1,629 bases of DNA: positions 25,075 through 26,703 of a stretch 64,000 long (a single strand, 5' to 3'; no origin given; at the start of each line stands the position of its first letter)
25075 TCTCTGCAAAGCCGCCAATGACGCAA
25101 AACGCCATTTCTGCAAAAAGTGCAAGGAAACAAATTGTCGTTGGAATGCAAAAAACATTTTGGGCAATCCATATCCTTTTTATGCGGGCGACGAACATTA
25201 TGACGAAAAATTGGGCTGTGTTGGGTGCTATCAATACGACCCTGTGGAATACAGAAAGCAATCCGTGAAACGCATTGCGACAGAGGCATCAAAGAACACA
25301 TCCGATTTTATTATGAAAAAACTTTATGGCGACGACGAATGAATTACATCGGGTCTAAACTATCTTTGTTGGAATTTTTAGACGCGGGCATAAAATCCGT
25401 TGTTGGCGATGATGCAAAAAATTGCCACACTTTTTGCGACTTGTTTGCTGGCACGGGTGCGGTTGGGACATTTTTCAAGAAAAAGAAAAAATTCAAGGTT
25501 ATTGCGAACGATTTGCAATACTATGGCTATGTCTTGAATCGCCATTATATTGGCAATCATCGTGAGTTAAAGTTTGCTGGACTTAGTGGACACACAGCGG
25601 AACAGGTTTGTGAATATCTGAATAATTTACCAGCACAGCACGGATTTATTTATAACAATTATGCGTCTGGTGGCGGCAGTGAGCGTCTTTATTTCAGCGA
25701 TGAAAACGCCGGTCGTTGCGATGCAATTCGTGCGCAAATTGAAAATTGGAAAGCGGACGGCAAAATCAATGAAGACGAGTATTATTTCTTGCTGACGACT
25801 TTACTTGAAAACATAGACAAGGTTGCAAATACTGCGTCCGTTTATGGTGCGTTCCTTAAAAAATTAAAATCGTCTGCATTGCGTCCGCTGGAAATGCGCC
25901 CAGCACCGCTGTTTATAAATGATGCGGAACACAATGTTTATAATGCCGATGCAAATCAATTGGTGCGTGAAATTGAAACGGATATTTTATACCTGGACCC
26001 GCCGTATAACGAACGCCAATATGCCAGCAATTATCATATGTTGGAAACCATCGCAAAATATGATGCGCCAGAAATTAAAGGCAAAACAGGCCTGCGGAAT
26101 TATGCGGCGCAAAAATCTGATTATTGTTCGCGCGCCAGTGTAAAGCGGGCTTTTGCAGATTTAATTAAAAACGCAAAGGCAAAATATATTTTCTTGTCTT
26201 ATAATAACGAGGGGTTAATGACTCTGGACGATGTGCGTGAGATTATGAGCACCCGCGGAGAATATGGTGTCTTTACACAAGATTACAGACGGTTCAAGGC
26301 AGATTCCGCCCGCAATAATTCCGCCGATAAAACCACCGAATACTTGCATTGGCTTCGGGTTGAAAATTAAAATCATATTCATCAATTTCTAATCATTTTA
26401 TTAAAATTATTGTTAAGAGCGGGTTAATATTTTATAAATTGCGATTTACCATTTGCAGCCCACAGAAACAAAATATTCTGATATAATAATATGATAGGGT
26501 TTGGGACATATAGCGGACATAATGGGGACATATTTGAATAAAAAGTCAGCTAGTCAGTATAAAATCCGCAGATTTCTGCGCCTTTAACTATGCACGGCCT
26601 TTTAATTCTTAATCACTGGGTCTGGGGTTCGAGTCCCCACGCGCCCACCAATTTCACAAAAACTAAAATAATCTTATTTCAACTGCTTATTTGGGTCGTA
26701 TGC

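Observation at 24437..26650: Small restriction-modification islet inserted into the 3' end of tRNA-Lys, closed by a 43 bp direct repeat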

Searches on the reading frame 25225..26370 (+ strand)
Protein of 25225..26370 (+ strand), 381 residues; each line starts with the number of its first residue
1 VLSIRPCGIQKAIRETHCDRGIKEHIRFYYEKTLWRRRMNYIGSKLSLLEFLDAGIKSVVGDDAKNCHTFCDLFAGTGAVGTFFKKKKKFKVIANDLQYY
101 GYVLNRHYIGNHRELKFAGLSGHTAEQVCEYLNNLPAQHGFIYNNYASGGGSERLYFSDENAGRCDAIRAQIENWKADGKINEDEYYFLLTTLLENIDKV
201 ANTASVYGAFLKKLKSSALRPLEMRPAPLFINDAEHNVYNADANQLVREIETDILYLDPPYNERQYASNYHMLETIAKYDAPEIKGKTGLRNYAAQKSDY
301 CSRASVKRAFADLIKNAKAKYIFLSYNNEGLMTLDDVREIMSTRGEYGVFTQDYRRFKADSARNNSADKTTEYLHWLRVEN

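Call 5: search_protein_families(library=pfam, proteins=[window:25225-26370:+], max_evalue=0.01)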
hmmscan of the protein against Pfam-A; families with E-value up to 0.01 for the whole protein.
window:25225-26370:+ (381 aa): 2 families
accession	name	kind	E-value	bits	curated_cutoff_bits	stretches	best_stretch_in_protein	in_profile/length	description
PF02086.21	MethyltransfD12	-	1.1e-47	163.4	22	1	41-340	1-253/253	D12 class N6 adenine-specific DNA methyltransferase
PF03602.21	Cons_hypoth95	-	0.00045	20.4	24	0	240-274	97-137/182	Conserved hypothetical protein 95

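Call 11: find_encoding_contigs(protein=window:25342-26370:+, flank=10000, max_places=10)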
Protein window:25342-26370:+ (342 aa): no gene with exactly this product is on record in the collection.

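Call 19: list_cluster_members(proteins=[P0001, window:25339-26370:+, window:29514-31238:-, window:27926-28633:-, window:28900-29517:-, window:31283-32947:-, window:20893-21633:-, window:19524-20378:-, window:39214-41163:+, window:41947-44169:-])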
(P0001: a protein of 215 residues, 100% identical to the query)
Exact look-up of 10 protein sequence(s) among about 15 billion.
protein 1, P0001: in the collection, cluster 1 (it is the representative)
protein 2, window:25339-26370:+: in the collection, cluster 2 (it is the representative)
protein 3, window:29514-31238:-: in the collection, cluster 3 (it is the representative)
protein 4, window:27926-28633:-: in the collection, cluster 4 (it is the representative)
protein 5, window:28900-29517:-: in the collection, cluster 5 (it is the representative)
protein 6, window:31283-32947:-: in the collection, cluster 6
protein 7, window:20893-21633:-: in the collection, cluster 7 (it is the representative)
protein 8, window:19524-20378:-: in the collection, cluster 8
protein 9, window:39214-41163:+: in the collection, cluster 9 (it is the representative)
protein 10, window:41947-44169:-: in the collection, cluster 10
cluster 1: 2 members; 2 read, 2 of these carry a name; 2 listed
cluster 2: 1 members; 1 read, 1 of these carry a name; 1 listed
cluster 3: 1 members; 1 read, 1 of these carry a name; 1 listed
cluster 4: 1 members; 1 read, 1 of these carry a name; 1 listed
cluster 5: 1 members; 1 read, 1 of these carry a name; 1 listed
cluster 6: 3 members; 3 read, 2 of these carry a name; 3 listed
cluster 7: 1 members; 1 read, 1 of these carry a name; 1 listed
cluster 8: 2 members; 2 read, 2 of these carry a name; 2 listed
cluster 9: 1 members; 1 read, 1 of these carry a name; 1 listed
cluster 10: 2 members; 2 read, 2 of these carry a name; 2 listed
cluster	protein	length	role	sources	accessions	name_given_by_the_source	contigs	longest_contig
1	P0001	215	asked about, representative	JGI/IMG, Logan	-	hypothetical protein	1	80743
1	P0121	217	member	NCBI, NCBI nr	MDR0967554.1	MAG: hypothetical protein LBL75_01850 [Rickettsiales bacterium] | hypothetical protein [Rickettsiales bacterium]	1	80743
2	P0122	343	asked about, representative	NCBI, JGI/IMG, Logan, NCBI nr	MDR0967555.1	MAG: DNA adenine methylase [Rickettsiales bacterium] | adenine-specific DNA-methyltransferase | DNA adenine methylase [Rickettsiales bacterium]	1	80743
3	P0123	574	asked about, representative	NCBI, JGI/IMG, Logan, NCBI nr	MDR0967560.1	MAG: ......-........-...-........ exonuclease RecJ [Rickettsiales bacterium] | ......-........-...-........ exonuclease | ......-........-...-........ exonuclease RecJ [Rickettsiales bacterium]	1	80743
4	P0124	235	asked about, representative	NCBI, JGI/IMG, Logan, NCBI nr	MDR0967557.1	MAG: twin-arginine translocase subunit TatC [Rickettsiales bacterium] | sec-independent protein translocase protein TatC | twin-arginine translocase subunit TatC [Rickettsiales bacterium]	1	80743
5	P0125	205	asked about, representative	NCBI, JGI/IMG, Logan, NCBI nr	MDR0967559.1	MAG: outer membrane lipoprotein carrier protein LolA [Rickettsiales bacterium] | outer membrane lipoprotein-sorting protein | outer membrane lipoprotein carrier protein LolA [Rickettsiales bacterium]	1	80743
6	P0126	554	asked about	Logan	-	-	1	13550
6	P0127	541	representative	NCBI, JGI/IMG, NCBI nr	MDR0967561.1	MAG: penicillin-binding protein 2 [Rickettsiales bacterium] | cell division protein FtsI (penicillin-binding protein 3) | penicillin-binding protein 2 [Rickettsiales bacterium]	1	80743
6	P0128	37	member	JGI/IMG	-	hypothetical protein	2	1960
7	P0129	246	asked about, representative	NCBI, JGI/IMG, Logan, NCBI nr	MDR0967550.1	MAG: hypothetical protein LBL75_01820 [Rickettsiales bacterium] | phosphoribosylglycinamide formyltransferase-1 | hypothetical protein [Rickettsiales bacterium]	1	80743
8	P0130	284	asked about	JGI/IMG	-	myo-inositol-1(or 4)-monophosphatase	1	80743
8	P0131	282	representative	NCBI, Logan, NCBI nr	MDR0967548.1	MAG: hypothetical protein LBL75_01810 [Rickettsiales bacterium] | hypothetical protein [Rickettsiales bacterium]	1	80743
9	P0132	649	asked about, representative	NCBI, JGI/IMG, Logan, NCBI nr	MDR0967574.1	MAG: apolipoprotein N-acyltransferase [Rickettsiales bacterium] | apolipoprotein N-acyltransferase | apolipoprotein N-acyltransferase [Rickettsiales bacterium]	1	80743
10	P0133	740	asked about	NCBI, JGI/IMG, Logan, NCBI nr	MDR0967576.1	MAG: DUF87 domain-containing protein [Rickettsiales bacterium] | S-DNA-T family DNA segregation ATPase FtsK/SpoIIIE | DUF87 domain-containing protein [Rickettsiales bacterium]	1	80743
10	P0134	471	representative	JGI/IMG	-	S-DNA-T family DNA segregation ATPase FtsK/SpoIIIE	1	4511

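Call 51: search_protein_families(library=ncbifam, proteins=[window:25339-26370:+], max_evalue=0.001)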
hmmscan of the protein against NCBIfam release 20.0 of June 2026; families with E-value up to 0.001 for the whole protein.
window:25339-26370:+ (343 aa): 1 family
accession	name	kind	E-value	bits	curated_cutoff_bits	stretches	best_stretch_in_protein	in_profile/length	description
TIGR00571.1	dam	subfamily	0.00049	19.9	114.85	0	213-233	173-196/267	Dam family site-specific DNA-(adenine-N6)-methyltransferase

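Call 58: find_homologous_proteins(query=window:25339-26370:+, max_evalue=1e-30)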
Query window:25339-26370:+ (343 aa): 7983 proteins with E <= 1e-30 among 8000 candidates; the best 120 are listed.
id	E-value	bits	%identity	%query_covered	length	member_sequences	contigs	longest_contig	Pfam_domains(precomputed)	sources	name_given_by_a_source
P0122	2.6e-230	781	100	100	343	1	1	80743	PF02086.22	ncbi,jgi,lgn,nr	ncbi:MAG: DNA adenine methylase [Rickettsiales bacterium]|jgi:adenine-specific DNA-methyltransferase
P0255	1.1e-192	658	83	100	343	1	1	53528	PF02086.22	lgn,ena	-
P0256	3.7e-159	547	73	100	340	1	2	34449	PF02086.22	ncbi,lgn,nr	ncbi:DNA adenine methylase [Deferribacterales bacterium RsTz2092]|nr:restriction endonuclease subuni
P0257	1.1e-150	520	70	100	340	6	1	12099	PF03602.22,PF02086.22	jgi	-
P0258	2.2e-148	512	69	100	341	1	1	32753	PF02086.22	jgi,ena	-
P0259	2.9e-148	512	69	100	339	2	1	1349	PF02086.22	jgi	-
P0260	1.6e-146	506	68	99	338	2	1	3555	PF02086.22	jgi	jgi:adenine-specific DNA-methyltransferase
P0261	2.3e-146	505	67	100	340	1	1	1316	PF02086.22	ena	-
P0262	4.3e-146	505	68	100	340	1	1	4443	PF03602.22,PF02086.22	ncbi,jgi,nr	ncbi:MAG: DNA adenine methylase [Deferribacteraceae bacterium]|jgi:adenine-specific DNA-methyltransf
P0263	7.5e-144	497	66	99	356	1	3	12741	PF03602.22,PF02086.22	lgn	-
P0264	9.8e-142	490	64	99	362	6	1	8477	PF02086.22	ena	-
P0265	2.0e-141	489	66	100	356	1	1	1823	PF02086.22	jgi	-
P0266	3.7e-141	488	65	99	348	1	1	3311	PF02086.22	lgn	-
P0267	8.1e-141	487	65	99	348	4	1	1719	PF02086.22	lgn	-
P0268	1.2e-140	487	66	99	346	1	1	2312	PF02086.22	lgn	-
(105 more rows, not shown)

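Call 59: find_encoding_contigs(protein=P0255, flank=10000, max_places=3)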
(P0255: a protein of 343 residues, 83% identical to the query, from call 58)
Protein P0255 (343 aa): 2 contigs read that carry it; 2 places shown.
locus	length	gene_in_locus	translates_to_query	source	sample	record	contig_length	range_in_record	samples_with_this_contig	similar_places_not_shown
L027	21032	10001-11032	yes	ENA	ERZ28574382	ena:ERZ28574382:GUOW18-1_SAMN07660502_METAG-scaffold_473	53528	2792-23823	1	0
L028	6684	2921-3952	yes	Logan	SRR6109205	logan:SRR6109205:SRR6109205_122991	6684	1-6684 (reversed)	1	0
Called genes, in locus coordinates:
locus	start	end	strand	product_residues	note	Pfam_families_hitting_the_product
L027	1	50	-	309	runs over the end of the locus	PF00226:DnaJ, PF01556:DnaJ_C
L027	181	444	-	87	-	-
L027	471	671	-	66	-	-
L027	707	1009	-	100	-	-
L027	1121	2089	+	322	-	PF06258:Mito_fiss_Elm1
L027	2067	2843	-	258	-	PF13489:Methyltransf_23 (weak)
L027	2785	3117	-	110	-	PF01627:Hpt (weak)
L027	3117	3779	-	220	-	PF00072:Response_reg, PF00196:GerE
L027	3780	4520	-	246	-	PF20260:PUA_4, PF04452:Methyltrans_RNA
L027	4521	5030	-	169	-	-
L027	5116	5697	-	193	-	-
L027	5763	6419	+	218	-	PF02224:Cytidylate_kin, PF13189:Cytidylate_kin2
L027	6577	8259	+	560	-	PF17092:PCB_OB (faint), PF00575:S1, PF13509:S1_2 (faint), PF21710:Spt6_S1 (faint), PF18614:RNase_II_C_S1 (faint), PF00575:S1, PF23459:S1_RRP5 (weak), PF00575:S1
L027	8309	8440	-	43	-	-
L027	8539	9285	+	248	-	PF01555:N6_N4_Mtase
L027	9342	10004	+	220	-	PF05315:ICEA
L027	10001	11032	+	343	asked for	PF02086:MethyltransfD12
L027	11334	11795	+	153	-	-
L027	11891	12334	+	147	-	-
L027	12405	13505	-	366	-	-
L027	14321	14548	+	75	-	-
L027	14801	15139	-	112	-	-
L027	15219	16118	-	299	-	PF00294:PfkB, PF08543:Phos_pyr_kin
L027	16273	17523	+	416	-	PF05977:MFS_3, PF07690:MFS_1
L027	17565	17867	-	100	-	PF09864:MliC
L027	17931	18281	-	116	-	-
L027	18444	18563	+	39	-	-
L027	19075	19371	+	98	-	-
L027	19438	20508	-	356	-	-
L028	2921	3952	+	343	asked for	PF02086:MethyltransfD12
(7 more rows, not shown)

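Call 60: find_encoding_contigs(protein=P0256, flank=8000, max_places=3)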
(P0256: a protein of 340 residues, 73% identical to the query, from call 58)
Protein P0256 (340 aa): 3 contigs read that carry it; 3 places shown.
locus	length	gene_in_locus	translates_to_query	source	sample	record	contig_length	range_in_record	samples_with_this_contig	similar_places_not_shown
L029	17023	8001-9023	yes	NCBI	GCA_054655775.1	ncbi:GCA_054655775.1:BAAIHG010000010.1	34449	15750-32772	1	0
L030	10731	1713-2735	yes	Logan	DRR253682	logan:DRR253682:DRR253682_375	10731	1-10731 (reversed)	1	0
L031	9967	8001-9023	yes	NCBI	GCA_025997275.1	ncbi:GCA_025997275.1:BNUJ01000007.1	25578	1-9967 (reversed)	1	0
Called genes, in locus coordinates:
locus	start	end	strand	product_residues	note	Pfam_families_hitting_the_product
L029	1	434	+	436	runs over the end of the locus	PF02163:Peptidase_M50, PF14685:PDZ_Tricorn (faint), PF00595:PDZ (weak), PF13180:PDZ_2, PF17820:PDZ_6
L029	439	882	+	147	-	PF08334:T2SSG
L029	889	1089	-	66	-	PF14373:Imm_superinfect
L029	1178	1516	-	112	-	PF21349:RUBY_RBDX (weak)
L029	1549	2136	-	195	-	PF00574:CLP_protease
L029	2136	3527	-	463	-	PF05697:Trigger_N, PF00254:FKBP_C, PF05698:Trigger_C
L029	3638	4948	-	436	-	PF14821:Thr_synth_N, PF00291:PALP, PF24857:THR4_C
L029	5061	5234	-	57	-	-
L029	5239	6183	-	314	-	PF27070:HTH_Rpn_C (weak)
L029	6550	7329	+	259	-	PF01555:N6_N4_Mtase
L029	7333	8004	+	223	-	PF05315:ICEA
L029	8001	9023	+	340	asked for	PF02086:MethyltransfD12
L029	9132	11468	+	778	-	PF02861:Clp_N, PF13191:AAA_16 (weak), PF23569:NBD_SMAX1 (weak), PF00004:AAA, PF17871:AAA_lid_9, PF07724:AAA_2, PF07728:AAA_5, PF10431:ClpB_D2-small, +6 more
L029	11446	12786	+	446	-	PF02558:ApbA, PF08546:ApbA_C, PF00293:NUDIX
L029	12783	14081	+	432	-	PF03446:NAD_binding_2 (weak), PF03721:UDPG_MGDP_dh_N, PF03807:F420_oxidored (faint), PF00984:UDPG_MGDP_dh, PF03720:UDPG_MGDP_dh_C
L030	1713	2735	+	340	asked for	PF02086:MethyltransfD12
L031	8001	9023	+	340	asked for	PF02086:MethyltransfD12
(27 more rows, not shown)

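Call 69: find_related_loci(query=window:25339-26370:+, collection=viral_contigs, flank=8000)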
Query window:25339-26370:+ (343 aa) in viral_contigs; peptide patterns used: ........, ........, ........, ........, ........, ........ (x = any residue, [..] = any of these).
13 stretches matched a pattern; 1 encode a relative of the query (tblastn E <= 1e-3); 1 distinct loci.
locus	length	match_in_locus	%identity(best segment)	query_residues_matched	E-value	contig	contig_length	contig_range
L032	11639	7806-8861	63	1-339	6e-145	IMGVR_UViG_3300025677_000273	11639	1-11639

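Call 74: search_protein_families(library=pfam, proteins=[L032:7096-7809:+, L032:7806-8873:+, L032:8878-9606:+, L032:9606-10220:+, L032:2726-4063:-, L032:4856-5635:-, L032:10851-11477:+, L032:5650-6039:-], max_evalue=0.001)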
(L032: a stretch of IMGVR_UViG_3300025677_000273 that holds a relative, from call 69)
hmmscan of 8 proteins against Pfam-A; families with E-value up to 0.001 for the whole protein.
L032:7096-7809:+ (237 aa): 1 family
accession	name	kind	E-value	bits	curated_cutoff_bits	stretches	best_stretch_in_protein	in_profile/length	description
PF04404.17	ERF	-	1.8e-15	57.6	25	1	52-177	3-128/153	ERF superfamily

L032:7806-8873:+ (355 aa): 1 family
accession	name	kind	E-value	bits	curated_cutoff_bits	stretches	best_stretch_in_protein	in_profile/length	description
PF02086.21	MethyltransfD12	-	8.1e-52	176.9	22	1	3-306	1-246/253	D12 class N6 adenine-specific DNA methyltransferase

L032:8878-9606:+ (242 aa): 1 family
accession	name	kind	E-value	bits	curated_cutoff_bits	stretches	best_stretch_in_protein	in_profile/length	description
PF05066.19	HARE-HTH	-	1.6e-16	60.9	25.9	1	3-72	2-68/71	HB1, ASXL, restriction endonuclease HTH domain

L032:9606-10220:+ (204 aa): 1 family
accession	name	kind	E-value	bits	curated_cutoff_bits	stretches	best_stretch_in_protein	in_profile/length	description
PF09588.16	YqaJ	-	4.8e-23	82.5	22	1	14-153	1-149/150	YqaJ-like viral recombinase domain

L032:2726-4063:- (445 aa): 4 families
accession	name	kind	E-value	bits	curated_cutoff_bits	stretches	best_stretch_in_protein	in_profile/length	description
PF03796.21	DnaB_C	-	5.5e-90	301.6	27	1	178-433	1-255/255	DnaB-like helicase C terminal domain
PF00772.26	DnaB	-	1.4e-31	109.1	23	1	6-105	2-103/103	DnaB-like helicase N terminal domain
PF13481.12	AAA_25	-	6e-14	52.6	27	1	186-354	22-190/195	AAA domain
PF06745.19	ATPase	-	3.1e-11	43.5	26.6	1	179-353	1-163/231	KaiC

L032:4856-5635:- (259 aa): 0 families

L032:10851-11477:+ (208 aa): 1 family
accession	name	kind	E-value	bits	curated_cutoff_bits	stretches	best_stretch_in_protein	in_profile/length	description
PF01555.25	N6_N4_Mtase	-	3.2e-17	63.7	26.7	1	130-196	155-221/221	DNA methylase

L032:5650-6039:- (129 aa): 1 family
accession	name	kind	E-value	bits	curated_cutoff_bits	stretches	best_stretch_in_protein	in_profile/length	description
PF01844.29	HNH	-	2.6e-05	24.7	21.4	1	26-71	1-46/47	HNH endonuclease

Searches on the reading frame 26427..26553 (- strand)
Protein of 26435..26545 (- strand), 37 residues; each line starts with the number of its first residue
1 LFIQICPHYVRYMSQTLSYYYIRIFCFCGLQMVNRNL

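Call 50: search_protein_families(library=pfam, proteins=[window:26435-26545:-, window:26449-26553:-, window:26427-26549:-], max_evalue=10)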
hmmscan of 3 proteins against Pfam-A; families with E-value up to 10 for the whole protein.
seq(37 aa): 0 families

seq(35 aa): 0 families

seq(41 aa): 0 families
